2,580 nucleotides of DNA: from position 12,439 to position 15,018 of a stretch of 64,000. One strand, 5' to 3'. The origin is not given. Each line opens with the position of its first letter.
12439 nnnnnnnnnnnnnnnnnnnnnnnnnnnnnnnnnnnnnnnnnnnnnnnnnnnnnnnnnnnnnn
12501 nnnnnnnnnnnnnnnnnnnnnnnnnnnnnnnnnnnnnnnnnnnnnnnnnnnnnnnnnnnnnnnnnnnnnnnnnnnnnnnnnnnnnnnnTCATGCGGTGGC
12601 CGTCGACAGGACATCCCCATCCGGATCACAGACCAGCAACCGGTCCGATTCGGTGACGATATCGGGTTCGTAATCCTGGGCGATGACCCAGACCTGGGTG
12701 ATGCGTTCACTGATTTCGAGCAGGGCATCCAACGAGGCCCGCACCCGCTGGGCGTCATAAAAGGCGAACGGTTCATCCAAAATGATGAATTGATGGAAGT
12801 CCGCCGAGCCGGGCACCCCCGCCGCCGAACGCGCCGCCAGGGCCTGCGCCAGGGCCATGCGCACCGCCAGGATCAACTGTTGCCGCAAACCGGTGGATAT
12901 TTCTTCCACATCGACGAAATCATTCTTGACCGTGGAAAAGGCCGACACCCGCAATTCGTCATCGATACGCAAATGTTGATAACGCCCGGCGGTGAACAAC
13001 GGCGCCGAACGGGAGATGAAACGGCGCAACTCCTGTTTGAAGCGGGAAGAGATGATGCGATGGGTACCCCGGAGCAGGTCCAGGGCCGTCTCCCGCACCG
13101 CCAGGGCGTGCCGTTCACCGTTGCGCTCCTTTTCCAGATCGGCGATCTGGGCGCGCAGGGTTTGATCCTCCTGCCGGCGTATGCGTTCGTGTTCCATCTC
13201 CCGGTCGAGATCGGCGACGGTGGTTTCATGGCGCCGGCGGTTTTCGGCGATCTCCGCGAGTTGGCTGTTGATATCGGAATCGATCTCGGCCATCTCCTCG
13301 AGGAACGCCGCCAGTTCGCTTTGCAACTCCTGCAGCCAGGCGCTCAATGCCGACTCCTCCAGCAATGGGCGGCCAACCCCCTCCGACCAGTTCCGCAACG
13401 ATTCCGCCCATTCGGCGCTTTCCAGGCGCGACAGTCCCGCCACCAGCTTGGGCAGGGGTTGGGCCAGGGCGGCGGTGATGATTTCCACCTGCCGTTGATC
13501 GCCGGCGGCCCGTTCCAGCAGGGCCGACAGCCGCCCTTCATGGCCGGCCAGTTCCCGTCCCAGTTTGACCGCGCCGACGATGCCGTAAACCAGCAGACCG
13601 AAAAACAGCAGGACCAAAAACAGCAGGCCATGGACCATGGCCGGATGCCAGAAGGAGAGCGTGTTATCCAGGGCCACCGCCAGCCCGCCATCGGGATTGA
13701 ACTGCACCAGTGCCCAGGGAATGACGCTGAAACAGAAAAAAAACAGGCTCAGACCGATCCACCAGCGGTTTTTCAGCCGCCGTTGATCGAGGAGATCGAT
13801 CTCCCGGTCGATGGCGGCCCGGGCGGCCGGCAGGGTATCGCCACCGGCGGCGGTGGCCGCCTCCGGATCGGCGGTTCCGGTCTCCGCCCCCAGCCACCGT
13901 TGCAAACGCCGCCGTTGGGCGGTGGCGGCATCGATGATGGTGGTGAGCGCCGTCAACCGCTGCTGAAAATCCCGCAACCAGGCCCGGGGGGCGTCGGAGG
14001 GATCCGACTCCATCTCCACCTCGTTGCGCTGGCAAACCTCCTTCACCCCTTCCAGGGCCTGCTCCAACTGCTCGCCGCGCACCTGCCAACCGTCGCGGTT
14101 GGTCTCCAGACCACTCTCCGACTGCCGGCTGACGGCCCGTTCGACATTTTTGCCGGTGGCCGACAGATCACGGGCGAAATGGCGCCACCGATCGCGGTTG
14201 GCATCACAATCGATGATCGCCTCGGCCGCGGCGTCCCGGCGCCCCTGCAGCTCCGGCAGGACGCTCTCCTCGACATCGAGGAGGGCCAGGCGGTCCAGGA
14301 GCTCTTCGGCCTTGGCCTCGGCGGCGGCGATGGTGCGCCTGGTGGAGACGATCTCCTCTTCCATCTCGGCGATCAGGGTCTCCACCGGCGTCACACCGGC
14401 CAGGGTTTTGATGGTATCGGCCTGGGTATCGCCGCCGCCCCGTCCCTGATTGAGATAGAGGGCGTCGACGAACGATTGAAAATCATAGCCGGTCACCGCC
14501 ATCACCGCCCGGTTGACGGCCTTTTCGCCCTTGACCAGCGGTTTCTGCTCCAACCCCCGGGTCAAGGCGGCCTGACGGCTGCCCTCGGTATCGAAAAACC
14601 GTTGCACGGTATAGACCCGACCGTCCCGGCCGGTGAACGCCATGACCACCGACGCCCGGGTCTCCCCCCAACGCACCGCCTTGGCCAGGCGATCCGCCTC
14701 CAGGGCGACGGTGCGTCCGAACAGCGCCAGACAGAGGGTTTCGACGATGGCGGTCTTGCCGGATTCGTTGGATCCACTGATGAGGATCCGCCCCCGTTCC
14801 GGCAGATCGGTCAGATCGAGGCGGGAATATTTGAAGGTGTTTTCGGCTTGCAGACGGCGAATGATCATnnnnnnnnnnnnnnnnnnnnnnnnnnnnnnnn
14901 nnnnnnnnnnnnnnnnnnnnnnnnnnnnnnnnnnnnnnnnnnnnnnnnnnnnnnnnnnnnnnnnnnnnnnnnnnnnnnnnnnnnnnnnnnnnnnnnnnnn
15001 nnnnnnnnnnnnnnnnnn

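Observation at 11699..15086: Translationally coupled small protein, transmembrane SMC/Rad50-like ATPase and periplasmic PstS-like protein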

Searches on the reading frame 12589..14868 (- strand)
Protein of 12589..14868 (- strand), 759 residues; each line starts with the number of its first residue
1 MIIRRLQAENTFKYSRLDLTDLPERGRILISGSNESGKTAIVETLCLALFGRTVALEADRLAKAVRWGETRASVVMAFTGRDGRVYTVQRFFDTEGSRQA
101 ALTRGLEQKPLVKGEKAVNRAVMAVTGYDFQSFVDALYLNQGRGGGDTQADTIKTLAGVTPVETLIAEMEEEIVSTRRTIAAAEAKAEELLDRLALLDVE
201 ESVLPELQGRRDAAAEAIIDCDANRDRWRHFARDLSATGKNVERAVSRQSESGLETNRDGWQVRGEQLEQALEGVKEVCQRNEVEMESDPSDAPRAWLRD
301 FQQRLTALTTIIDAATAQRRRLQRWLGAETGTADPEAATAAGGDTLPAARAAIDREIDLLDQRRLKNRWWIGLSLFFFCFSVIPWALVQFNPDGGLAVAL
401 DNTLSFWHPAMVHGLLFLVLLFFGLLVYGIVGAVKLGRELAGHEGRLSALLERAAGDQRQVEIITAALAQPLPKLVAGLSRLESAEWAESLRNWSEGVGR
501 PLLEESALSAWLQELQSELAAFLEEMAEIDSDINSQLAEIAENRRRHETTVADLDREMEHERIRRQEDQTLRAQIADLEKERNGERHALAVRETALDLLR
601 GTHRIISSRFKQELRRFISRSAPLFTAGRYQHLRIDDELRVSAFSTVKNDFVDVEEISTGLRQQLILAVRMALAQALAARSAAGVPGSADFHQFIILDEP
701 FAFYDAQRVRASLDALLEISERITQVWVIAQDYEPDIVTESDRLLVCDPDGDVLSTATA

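Call 3: search_protein_families(library=pfam, proteins=[window:12589-14868:-], max_evalue=0.1)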
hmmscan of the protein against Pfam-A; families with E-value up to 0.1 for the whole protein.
window:12589-14868:- (759 aa): 8 families
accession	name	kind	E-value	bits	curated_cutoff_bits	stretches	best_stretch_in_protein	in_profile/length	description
PF13476.12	AAA_23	-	5.8e-10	40.6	27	1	6-162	2-143/201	AAA domain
PF02463.25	SMC_N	-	0.0026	17.7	40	1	5-731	4-197/220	RecF/RecN/SMC N terminal domain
PF13555.12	AAA_29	-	0.0061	16.7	27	1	5-52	3-49/61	P-loop containing region of AAA domain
PF13558.12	SbcC_Walker_B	-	0.0098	16.6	27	1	656-716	32-88/90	SbcC/RAD50-like, Walker B motif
PF20720.3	nSTAND3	-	0.021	15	27.2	0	22-53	14-45/155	Novel STAND NTPase 3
PF13514.12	AAA_27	-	0.036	14.1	22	0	11-53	13-54/206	AAA domain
PF14932.11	HAUS-augmin3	-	0.084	12.8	29.4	1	499-588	40-126/260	HAUS augmin-like complex subunit 3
PF19981.4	DUF6417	-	0.086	13.3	28.4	0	548-600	17-37/69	Family of unknown function (DUF6417)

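Call 4: search_protein_families(library=ncbifam, proteins=[window:12589-14868:-], max_evalue=0.1)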
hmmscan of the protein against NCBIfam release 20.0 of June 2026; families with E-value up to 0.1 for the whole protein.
window:12589-14868:- (759 aa): 13 families
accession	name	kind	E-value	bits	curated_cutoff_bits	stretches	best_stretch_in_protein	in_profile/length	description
NF002572.0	PRK02224.1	equivalog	1.6e-16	59.8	1087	1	1-142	1-138/888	DNA double-strand break repair ATPase Rad50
NF041034.1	Rad50_Sulf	equivalog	1.8e-13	49.3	1000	2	1-142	1-133/872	DNA double-strand break repair ATPase Rad50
NF002244.0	PRK01156.1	equivalog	2e-10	39.4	847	2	1-142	1-138/895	DNA double-strand break repair ATPase Rad50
NF003034.1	PRK03918.1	equivalog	6.3e-09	34.4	700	1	25-193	23-187/878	DNA double-strand break repair ATPase Rad50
TIGR00618.1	sbcc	subfamily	8e-08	30.7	478.5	1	15-145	18-156/1043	exonuclease subunit SbcC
NF045487.1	ASRP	equivalog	2.6e-06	26.4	300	1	26-327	15-273/593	archaea-specific SMC-related protein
TIGR02169.1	SMC_prok_A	equivalog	2.7e-05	22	729.4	0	506-594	678-766/1165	chromosome segregation protein SMC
TIGR00611.2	recf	equivalog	7.8e-05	22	172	1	4-97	2-91/339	DNA replication/repair protein RecF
TIGR02168.1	SMC_prok_B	equivalog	0.00078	17.3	567.35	2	163-320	741-892/1181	chromosome segregation protein SMC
TIGR03185.1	DNA_S_dndD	equivalog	0.0012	17.4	245.85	1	1-53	1-56/650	DNA sulfur modification protein DndD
NF041751.2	sbcc_Staph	equivalog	0.0028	15.7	920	0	18-53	20-55/1007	exonuclease subunit SbcC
NF049873.2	cytotoxin_MakE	exception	0.014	14.4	360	0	508-591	108-188/352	alpha-pore-forming cytotoxin subunit MakE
NF010068.0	PRK13548.1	equivalog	0.046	12.8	261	0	670-732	145-202/261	heme ABC transporter ATP-binding protein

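Call 5: search_protein_families(library=padloc, proteins=[window:12589-14868:-], max_evalue=0.1)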
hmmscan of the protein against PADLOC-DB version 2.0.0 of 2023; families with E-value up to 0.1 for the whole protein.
window:12589-14868:- (759 aa): 24 families
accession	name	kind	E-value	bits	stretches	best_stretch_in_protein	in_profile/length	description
PDLC03859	LmuB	-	3.5e-15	54.2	1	17-712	19-559/611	-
PDLC04135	mad3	-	3.8e-15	54.3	1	6-749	5-339/374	mads_3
PDLC04140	mad8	-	4.6e-12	44.1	2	21-193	23-126/314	mads_8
PDLC03863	LmuB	-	1.9e-08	31.5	2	4-105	6-94/610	-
PDLC02668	DndD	-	1.5e-06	25.5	1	1-54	1-59/659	DndD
PDLC02663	DndD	-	1.8e-06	25.1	2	20-56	28-64/675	DndD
PDLC02730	PbeC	-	6.6e-06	23.2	1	498-679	399-587/651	PbeC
PDLC02756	PbeC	-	1.4e-05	22.4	1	2-53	2-59/643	PbeC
PDLC00269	PtuA1|PtuA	-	0.0001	19.7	1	17-87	21-95/446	AAA ATPase domain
PDLC02709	PbeC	-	0.00011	18.9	1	16-92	19-97/661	PbeC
PDLC04895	PDC-S06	-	0.00027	17.5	1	693-736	590-632/784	-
PDLC02740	PbeC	-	0.00036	17.5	1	1-53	1-56/648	PbeC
PDLC02667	DndD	-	0.00065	16.6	1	24-55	31-62/657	DndD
PDLC02739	PbeC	-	0.0028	14.4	1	15-95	18-105/644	PbeC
PDLC02731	PbeC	-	0.016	12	0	1-53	1-59/645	PbeC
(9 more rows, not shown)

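Call 6: find_homologous_proteins(query=window:12589-14868:-, max_evalue=0.001)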
Query window:12589-14868:- (759 aa): 12 proteins with E <= 0.001 among 8000 candidates.
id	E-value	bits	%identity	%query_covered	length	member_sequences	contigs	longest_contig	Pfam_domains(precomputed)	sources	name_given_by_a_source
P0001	0.0e+0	1649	100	100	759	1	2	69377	PF13476.13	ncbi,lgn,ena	-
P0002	0.0e+0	1046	65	100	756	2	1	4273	PF13476.13,PF02463.26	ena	-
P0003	7.1e-222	757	53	100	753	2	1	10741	PF13476.13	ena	-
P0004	9.9e-166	572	41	99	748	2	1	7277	PF13476.13,PF02463.26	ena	-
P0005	1.1e-158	548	42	99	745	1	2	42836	PF13476.13,PF02463.26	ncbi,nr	ncbi:MAG: AAA family ATPase [Magnetococcales bacterium]|nr:AAA family ATPase [Magnetococcales bacter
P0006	4.4e-105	371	35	97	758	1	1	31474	PF13476.13,PF13558.13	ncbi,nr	ncbi:MAG: AAA family ATPase [Magnetococcales bacterium]|nr:AAA family ATPase [Magnetococcales bacter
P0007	3.4e-94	335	32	99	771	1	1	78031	PF13476.13,PF02463.26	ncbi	-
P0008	1.2e-93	333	30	98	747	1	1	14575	PF13476.13,PF02463.26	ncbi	ncbi:MAG: ATP-binding protein [Candidatus Binatia bacterium]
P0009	1.2e-92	330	32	99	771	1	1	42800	PF13476.13,PF13558.13,PF02463.26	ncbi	-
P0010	2.7e-89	319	32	99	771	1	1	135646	PF13476.13,PF13558.13,PF02463.26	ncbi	-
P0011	8.3e-74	268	31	99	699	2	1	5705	PF13476.13,PF13558.13,PF02463.26,PF13304.13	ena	-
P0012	4.3e-12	64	31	19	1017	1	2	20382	PF13514.13,PF13476.13,PF13558.13,PF02463.26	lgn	-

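Call 8: find_encoding_contigs(protein=P0005, flank=6000, max_places=2)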
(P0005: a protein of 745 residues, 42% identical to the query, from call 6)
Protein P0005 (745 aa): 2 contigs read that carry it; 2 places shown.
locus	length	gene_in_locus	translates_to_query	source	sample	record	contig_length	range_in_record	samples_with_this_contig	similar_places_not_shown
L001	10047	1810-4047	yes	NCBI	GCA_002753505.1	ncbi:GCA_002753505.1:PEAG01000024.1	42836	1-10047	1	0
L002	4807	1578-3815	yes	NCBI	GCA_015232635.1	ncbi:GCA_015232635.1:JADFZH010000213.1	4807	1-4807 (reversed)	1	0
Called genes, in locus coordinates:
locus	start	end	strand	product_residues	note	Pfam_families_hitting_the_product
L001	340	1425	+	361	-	-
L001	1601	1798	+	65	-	-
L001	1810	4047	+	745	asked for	PF02463:SMC_N (weak), PF13476:AAA_23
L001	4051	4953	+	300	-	PF12849:PBP_like_2, PF13531:SBP_bac_11 (weak), PF12727:PBP_like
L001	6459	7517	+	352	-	PF01384:PHO4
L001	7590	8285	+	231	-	PF01865:PhoU_div (weak)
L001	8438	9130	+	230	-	PF00072:Response_reg, PF00486:Trans_reg_C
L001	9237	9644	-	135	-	PF03625:DUF302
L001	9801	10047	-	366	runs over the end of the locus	PF03702:AnmK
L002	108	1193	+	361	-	-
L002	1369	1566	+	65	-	-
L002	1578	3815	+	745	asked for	PF02463:SMC_N (weak), PF13476:AAA_23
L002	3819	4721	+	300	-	PF12849:PBP_like_2, PF13531:SBP_bac_11 (weak), PF12727:PBP_like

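Call 9: find_encoding_contigs(protein=P0006, flank=6000, max_places=2)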
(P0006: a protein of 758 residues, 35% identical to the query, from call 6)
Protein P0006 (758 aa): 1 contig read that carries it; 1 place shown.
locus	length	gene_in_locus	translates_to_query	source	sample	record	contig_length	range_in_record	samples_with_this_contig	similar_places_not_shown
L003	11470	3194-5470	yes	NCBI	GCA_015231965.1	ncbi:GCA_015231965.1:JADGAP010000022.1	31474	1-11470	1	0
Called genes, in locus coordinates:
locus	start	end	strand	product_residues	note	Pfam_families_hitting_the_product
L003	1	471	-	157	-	PF01627:Hpt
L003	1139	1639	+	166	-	-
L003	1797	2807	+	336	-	PF00478:IMPDH (weak), PF03060:NMO, PF01070:FMN_dh (faint)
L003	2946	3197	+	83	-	-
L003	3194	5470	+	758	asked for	PF13476:AAA_23, PF13558:SbcC_Walker_B (weak)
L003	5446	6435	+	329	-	PF12849:PBP_like_2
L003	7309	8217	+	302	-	PF13489:Methyltransf_23, PF08241:Methyltransf_11 (weak), PF08242:Methyltransf_12, PF13649:Methyltransf_25 (weak)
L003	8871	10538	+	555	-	-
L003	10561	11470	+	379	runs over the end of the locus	PF01575:MaoC_dehydratas, PF00106:adh_short (faint), PF13561:adh_short_C2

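Call 10: find_encoding_contigs(protein=P0007, flank=6000, max_places=2)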
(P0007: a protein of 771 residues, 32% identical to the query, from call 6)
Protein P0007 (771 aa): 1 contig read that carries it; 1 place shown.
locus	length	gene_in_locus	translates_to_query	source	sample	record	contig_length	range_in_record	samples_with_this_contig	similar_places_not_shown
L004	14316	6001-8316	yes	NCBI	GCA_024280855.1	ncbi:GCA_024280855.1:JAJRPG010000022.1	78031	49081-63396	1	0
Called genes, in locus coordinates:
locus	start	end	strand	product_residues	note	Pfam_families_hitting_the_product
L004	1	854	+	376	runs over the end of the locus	PF01041:DegT_DnrJ_EryC1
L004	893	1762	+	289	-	PF00763:THF_DHG_CYH, PF02882:THF_DHG_CYH_C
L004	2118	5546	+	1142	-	PF00133:tRNA-synt_1, PF09334:tRNA-synt_1g (faint), PF00133:tRNA-synt_1, PF08264:Anticodon_1, PF10458:Val_tRNA-synt_C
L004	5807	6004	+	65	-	-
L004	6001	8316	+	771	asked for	PF02463:SMC_N, PF13476:AAA_23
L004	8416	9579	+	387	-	PF13439:Glyco_transf_4, PF13477:Glyco_trans_4_2, PF13579:Glyco_trans_4_4, PF00534:Glycos_transf_1, PF13692:Glyco_trans_1_4, PF13524:Glyco_trans_1_2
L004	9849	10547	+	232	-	PF07589:PEP_exosort_dom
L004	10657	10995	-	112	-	-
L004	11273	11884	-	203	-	-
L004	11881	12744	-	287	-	PF05114:MbnB_TglH_ChrH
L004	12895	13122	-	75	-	-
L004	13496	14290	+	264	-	PF00561:Abhydrolase_1, PF12697:Abhydrolase_6, PF12146:Hydrolase_4 (weak)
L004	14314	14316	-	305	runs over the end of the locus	PF04784:DUF547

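Call 11: find_encoding_contigs(protein=P0008, flank=6000, max_places=2)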
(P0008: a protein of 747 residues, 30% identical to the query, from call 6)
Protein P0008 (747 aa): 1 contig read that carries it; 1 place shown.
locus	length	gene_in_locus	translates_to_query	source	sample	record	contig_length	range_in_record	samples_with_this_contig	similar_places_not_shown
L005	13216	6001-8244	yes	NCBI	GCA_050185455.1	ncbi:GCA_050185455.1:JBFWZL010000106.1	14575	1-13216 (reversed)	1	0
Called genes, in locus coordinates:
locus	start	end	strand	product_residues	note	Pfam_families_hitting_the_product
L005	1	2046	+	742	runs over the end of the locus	PF05048:NosD, PF13229:Beta_helix, PF17161:DUF5123 (faint), PF22842:Pel9A-like_beta_helix (weak), PF05048:NosD, PF13229:Beta_helix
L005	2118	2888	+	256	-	-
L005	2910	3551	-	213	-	PF00072:Response_reg, PF08281:Sigma70_r4_2 (weak), PF00196:GerE, PF04545:Sigma70_r4 (faint)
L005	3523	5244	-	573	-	PF07730:HisKA_3, PF02518:HATPase_c (weak), PF13581:HATPase_c_2 (weak)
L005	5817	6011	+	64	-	-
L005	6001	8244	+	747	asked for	PF02463:SMC_N (weak), PF13476:AAA_23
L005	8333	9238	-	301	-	PF05036:SPOR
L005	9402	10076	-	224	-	PF03886:ABC_trans_aux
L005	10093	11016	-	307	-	PF02470:MlaD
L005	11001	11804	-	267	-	PF00005:ABC_tran, PF13304:AAA_21 (weak)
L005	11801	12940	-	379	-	PF13466:STAS_2 (weak), PF02405:MlaE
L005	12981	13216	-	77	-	PF05494:MlaC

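Call 12: find_encoding_contigs(protein=P0003, flank=6000, max_places=2)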
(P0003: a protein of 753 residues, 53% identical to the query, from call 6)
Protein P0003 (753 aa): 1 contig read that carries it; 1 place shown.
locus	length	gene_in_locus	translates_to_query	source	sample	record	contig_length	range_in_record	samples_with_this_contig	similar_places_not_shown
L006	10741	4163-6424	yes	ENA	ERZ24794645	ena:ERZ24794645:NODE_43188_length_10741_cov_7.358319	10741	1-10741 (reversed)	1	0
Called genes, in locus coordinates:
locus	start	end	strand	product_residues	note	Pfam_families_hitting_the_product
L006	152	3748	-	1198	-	PF02743:dCache_1 (weak), PF21623:HK_sensor_dom_bact, PF00512:HisKA, PF02518:HATPase_c, PF00072:Response_reg, PF01627:Hpt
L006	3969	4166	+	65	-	-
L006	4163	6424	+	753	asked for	PF13476:AAA_23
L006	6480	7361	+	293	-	PF12849:PBP_like_2, PF13531:SBP_bac_11 (weak), PF12727:PBP_like (weak)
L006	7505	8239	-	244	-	PF16697:Yop-YscD_cpl, PF00498:FHA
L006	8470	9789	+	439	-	PF05697:Trigger_N, PF00254:FKBP_C, PF05698:Trigger_C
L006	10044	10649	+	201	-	PF00574:CLP_protease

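Call 13: find_encoding_contigs(protein=P0004, flank=6000, max_places=2)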
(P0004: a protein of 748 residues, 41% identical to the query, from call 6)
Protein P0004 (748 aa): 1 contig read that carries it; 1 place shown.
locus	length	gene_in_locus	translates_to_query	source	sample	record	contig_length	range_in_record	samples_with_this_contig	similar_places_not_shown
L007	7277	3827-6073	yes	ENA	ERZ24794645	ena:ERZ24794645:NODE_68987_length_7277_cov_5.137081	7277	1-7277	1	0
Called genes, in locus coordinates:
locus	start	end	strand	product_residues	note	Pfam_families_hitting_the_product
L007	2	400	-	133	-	?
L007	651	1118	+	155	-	PF11191:DUF2782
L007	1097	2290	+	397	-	PF01306:LacY_symp, PF03825:Nuc_H_symport, PF07690:MFS_1, PF12832:MFS_1_like, PF07690:MFS_1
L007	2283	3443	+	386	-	-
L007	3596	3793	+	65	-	-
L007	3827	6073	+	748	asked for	PF02463:SMC_N, PF13476:AAA_23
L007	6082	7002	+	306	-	PF12849:PBP_like_2, PF13531:SBP_bac_11 (faint), PF12727:PBP_like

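Call 14: find_encoding_contigs(protein=P0010, flank=6000, max_places=2)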
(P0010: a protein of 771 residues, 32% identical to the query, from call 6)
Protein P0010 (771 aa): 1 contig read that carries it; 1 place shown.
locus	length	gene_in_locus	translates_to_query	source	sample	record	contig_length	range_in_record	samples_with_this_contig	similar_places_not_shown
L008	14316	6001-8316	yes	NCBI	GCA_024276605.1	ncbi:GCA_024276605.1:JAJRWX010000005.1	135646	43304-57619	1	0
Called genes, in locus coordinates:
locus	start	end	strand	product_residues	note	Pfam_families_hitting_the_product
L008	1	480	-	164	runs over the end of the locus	PF22811:Zn_ribbon_NrdR, PF03477:ATP-cone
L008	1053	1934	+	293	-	-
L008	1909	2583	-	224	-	PF08281:Sigma70_r4_2 (weak), PF00196:GerE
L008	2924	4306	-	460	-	PF00365:PFK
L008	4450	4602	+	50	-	-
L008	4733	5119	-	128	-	PF13473:Cupredoxin_1 (weak), PF00127:Copper-bind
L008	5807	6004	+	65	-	-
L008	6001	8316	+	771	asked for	PF02463:SMC_N, PF13476:AAA_23, PF13558:SbcC_Walker_B (faint)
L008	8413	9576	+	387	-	PF13439:Glyco_transf_4, PF13477:Glyco_trans_4_2, PF13579:Glyco_trans_4_4, PF00534:Glycos_transf_1, PF13692:Glyco_trans_1_4, PF13524:Glyco_trans_1_2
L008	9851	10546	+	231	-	PF07589:PEP_exosort_dom (weak)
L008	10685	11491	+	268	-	PF00561:Abhydrolase_1, PF12146:Hydrolase_4, PF12697:Abhydrolase_6, PF02129:Peptidase_S15 (weak)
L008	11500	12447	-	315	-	PF04784:DUF547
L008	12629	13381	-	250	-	PF03167:UDG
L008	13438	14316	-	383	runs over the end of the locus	PF02310:B12-binding, PF03308:MeaB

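Call 15: find_encoding_contigs(protein=P0011, flank=6000, max_places=2)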
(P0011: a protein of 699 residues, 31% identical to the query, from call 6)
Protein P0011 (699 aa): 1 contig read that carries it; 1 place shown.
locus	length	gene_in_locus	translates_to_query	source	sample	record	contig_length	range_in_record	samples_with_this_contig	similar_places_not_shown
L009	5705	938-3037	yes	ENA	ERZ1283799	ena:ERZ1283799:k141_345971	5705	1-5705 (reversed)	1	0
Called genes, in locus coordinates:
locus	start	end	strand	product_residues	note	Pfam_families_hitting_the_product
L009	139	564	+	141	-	PF24894:Hexapep_GlmU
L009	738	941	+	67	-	-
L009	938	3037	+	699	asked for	PF02463:SMC_N (weak), PF13476:AAA_23, PF13304:AAA_21 (faint), PF13558:SbcC_Walker_B (faint)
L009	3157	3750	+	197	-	-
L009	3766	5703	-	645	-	?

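Call 22: search_solved_structures(query=A1, max_evalue=0.01, show_alignments=0)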
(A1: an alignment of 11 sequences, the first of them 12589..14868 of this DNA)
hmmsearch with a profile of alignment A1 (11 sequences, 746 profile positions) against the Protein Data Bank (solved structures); distinct sequences matched with E-value up to 0.01: 16.
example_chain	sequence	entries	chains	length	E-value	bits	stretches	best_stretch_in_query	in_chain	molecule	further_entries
5f3w_B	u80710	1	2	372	1.5e-36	129.6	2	23-223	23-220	DNA double-strand break repair Rad50 ATPase,DNA double-strand break repair Rad50 ATPase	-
3aux_A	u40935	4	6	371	5.2e-36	127.8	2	23-223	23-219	DNA double-strand break repair rad50 ATPase | DNA double-strand break repair Rad50 ATPase,DNA double-strand break repair Rad50 ATPase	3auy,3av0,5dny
3qku_A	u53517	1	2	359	1.3e-14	57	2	617-738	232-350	DNA double-strand break repair rad50 ATPase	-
3qkt_A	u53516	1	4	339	2.7e-13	52.7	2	618-738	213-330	DNA double-strand break repair rad50 ATPase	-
4nck_A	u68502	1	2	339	2.3e-12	49.6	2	618-738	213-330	DNA double-strand break repair Rad50 ATPase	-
4nch_A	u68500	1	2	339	4.6e-12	48.6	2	618-738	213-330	DNA double-strand break repair Rad50 ATPase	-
4nci_A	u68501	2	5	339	8e-12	47.8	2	618-738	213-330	DNA double-strand break repair Rad50 ATPase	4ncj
3qf7_A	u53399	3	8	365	1.9e-11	46.5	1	24-182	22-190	Rad50 | Probable DNA double-strand break repair Rad50 ATPase,Probable DNA double-strand break repa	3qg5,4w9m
3tho_A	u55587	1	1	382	1.9e-10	43.3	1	24-182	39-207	Probable DNA double-strand break repair Rad50 ATPase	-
1f2t_B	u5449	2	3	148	2.2e-08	36.4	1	618-738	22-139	RAD50 ABC-ATPASE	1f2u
3qkr_B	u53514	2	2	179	2.4e-08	36.3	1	617-738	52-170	DNA double-strand break repair rad50 ATPase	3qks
1ii8_B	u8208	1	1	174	2.8e-08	36.1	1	617-738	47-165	Rad50 ABC-ATPase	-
1us8_B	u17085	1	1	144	4.8e-07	32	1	618-738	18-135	DNA DOUBLE-STRAND BREAK REPAIR RAD50 ATPASE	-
3qkr_A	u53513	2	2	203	8.6e-05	24.5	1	26-184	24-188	DNA double-strand break repair rad50 ATPase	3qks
1ii8_A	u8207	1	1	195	8.8e-05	24.5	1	26-184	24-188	Rad50 ABC-ATPase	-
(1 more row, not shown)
